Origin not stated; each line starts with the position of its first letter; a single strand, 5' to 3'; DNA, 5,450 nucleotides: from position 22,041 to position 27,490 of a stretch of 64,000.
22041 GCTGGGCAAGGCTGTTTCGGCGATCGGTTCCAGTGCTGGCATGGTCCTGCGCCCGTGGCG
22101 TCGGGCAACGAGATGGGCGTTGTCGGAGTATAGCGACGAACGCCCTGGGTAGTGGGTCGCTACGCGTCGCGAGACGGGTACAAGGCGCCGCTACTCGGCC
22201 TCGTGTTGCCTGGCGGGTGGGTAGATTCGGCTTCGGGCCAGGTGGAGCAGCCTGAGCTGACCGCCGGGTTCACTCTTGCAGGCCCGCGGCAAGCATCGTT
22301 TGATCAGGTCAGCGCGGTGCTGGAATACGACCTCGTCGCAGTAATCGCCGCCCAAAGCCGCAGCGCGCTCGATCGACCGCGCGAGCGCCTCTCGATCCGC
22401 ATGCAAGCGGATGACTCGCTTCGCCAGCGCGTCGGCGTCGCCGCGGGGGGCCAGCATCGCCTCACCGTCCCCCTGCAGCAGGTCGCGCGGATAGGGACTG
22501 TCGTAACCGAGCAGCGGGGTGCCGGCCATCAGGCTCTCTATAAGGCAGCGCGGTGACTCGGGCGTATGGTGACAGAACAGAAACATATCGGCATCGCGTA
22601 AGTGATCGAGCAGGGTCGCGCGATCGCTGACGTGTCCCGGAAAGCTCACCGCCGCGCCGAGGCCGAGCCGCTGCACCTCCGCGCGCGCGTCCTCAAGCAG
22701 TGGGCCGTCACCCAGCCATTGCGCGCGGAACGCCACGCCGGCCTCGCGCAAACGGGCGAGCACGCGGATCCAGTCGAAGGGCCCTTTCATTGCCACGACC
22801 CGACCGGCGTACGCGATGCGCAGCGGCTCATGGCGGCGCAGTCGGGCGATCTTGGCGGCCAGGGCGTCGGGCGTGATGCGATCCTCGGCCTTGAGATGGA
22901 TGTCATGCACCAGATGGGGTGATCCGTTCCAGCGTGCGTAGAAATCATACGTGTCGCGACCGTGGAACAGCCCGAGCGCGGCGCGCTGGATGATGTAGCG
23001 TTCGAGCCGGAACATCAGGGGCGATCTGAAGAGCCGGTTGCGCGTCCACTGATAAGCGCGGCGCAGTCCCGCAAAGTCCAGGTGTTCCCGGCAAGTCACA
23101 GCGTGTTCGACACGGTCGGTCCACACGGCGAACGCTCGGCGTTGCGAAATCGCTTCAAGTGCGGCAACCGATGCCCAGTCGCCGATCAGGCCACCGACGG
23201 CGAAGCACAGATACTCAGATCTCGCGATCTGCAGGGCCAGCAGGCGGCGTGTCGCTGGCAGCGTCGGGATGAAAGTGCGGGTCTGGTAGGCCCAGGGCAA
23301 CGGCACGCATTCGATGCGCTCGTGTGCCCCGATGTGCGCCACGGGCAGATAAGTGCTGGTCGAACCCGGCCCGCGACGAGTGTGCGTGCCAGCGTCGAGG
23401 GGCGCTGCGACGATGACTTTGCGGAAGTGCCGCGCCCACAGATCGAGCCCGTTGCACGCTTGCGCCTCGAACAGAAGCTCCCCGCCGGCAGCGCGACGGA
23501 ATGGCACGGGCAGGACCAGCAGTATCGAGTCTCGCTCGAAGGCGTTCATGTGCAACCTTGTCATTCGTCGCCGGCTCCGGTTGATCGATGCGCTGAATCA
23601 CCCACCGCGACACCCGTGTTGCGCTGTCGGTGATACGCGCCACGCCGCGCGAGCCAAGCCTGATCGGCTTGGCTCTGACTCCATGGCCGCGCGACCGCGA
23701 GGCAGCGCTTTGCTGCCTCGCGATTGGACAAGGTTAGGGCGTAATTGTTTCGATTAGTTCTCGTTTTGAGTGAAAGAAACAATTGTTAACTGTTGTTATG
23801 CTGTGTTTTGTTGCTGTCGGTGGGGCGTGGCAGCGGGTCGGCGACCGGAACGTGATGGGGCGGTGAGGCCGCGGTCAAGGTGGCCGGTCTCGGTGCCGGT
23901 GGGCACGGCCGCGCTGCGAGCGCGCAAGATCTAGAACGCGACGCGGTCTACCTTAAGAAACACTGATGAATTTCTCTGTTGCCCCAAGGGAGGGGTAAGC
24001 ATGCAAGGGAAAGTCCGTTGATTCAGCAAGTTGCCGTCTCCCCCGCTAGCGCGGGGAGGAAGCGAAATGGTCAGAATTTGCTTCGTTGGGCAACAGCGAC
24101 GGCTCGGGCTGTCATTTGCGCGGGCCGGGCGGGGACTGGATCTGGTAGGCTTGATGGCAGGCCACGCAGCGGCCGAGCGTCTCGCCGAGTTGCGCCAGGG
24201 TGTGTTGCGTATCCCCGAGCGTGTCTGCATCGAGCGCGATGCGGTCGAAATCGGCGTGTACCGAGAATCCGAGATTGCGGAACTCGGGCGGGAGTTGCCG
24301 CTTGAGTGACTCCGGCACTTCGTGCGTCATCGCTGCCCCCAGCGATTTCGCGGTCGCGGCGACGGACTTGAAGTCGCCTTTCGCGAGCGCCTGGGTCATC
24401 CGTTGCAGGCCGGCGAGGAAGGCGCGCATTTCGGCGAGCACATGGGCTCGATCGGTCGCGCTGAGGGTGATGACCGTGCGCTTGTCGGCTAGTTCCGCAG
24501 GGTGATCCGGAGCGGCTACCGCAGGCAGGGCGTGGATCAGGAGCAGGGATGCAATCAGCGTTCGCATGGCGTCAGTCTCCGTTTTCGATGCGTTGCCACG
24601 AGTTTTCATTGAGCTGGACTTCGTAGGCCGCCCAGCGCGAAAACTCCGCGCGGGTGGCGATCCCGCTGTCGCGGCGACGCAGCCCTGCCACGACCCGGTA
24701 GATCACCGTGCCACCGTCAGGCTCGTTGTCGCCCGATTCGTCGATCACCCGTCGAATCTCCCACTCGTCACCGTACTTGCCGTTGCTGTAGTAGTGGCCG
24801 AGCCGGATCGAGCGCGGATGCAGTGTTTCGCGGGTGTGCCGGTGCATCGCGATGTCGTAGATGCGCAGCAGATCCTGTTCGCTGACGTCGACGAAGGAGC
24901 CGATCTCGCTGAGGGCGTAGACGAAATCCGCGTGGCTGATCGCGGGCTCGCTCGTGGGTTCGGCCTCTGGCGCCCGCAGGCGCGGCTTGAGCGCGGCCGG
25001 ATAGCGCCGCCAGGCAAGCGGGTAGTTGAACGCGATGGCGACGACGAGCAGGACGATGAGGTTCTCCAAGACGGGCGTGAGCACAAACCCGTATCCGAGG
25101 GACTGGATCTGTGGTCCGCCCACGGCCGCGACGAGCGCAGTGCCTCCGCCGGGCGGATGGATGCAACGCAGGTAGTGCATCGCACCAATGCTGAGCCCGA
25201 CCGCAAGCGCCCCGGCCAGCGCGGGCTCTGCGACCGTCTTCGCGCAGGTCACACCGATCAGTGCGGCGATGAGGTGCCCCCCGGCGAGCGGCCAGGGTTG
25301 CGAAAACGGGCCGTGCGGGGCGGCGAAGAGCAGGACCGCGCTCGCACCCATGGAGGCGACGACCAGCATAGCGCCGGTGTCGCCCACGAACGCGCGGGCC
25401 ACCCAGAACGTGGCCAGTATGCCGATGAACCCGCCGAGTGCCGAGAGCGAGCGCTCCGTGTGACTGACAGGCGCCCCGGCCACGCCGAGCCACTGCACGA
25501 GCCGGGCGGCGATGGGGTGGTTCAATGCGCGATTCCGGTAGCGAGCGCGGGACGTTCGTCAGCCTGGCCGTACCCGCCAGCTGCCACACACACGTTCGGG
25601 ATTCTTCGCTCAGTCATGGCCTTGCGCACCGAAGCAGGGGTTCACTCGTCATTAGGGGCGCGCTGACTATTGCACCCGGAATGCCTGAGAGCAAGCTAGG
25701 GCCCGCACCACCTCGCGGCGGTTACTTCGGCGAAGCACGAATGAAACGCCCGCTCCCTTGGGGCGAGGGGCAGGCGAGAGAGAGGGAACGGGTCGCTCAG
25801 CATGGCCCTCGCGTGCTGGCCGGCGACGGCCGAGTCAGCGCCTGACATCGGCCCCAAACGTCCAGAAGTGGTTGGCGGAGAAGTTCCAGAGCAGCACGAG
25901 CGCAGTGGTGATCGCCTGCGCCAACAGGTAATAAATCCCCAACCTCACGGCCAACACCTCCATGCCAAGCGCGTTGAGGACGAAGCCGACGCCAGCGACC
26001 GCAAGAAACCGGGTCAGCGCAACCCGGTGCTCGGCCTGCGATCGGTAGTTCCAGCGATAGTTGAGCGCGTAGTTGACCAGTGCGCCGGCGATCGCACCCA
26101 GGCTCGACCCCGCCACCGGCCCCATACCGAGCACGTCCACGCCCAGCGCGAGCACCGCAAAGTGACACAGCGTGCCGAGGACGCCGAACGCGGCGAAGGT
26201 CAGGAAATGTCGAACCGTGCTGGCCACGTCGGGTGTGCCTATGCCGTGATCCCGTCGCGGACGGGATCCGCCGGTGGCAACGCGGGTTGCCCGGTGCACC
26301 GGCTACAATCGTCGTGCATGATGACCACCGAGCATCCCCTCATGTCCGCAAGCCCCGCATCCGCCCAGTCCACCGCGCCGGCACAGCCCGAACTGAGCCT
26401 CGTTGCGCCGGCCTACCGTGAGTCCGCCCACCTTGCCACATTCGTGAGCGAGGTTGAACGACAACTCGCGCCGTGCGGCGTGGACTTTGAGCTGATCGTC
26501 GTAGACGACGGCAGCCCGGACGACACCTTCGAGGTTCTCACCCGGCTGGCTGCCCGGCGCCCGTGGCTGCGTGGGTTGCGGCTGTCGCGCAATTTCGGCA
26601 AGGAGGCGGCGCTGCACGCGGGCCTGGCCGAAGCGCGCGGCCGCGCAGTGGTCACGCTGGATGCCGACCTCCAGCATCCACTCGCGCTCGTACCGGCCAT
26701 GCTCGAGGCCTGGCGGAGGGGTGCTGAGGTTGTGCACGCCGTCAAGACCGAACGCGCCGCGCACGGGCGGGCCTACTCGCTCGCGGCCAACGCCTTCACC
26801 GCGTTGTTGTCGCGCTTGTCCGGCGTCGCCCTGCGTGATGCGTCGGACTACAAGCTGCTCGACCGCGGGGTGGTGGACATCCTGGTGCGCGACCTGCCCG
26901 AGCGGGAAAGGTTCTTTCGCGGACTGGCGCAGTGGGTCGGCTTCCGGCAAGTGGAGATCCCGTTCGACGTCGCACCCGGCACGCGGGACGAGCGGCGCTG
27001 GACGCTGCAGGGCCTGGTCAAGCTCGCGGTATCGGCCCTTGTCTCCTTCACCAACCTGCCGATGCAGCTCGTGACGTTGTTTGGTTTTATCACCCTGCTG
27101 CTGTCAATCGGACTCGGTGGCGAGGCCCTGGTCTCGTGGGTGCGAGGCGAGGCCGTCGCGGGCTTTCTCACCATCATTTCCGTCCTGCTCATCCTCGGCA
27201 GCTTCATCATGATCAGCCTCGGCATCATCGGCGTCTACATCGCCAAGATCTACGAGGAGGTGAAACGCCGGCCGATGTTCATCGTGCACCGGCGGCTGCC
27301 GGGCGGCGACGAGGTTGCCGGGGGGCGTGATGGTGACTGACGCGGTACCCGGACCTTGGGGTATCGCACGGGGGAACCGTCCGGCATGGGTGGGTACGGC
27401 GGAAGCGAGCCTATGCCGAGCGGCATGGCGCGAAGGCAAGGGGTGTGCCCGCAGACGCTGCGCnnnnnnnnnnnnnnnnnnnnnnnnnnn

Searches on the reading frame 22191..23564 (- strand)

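Call 74: search_protein_families(library=pfam, proteins=[window:22191-23564:-], max_evalue=0.00001)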
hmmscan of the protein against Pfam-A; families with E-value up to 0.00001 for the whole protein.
window:22191-23564:- (457 aa): 2 families
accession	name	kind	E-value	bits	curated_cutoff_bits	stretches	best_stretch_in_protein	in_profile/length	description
PF00534.26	Glycos_transf_1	-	2.3e-18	66.7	26.4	1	243-401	11-169/172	Glycosyl transferases group 1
PF13692.12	Glyco_trans_1_4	-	1.1e-14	55.3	27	1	249-390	3-142/142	Glycosyl transferases group 1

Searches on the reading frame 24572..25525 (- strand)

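Call 74: search_protein_families(library=pfam, proteins=[window:24572-25525:-], max_evalue=0.00001)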
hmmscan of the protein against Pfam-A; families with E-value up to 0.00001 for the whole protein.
window:24572-25525:- (317 aa): 1 family
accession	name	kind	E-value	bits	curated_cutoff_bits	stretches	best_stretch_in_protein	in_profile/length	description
PF04982.19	TM_HPP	-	2.1e-48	164.3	27.2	1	20-176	4-157/157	HPP, transmembrane region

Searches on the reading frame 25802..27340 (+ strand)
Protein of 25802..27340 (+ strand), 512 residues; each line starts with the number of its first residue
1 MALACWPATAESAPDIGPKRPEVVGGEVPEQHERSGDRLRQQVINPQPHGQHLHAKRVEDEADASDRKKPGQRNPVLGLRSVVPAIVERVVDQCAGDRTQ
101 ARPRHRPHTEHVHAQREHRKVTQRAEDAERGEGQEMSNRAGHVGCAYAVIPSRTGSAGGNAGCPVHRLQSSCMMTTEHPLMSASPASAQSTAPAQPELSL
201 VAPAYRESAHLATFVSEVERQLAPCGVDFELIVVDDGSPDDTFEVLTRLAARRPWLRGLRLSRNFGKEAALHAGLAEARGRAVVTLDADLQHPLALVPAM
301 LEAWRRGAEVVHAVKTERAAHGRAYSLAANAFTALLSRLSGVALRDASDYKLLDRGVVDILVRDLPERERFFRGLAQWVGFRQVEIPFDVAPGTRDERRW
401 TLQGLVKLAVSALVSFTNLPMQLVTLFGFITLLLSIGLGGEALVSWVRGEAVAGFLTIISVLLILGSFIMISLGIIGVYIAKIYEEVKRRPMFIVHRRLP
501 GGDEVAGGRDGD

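Call 74: search_protein_families(library=pfam, proteins=[window:25802-27340:+], max_evalue=0.00001)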
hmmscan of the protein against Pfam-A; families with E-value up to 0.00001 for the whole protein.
window:25802-27340:+ (512 aa): 1 family
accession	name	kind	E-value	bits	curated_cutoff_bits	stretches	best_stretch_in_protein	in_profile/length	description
PF00535.33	Glycos_transf_2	-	1.6e-23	83.9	23.3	1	199-328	1-128/168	Glycosyl transferase family 2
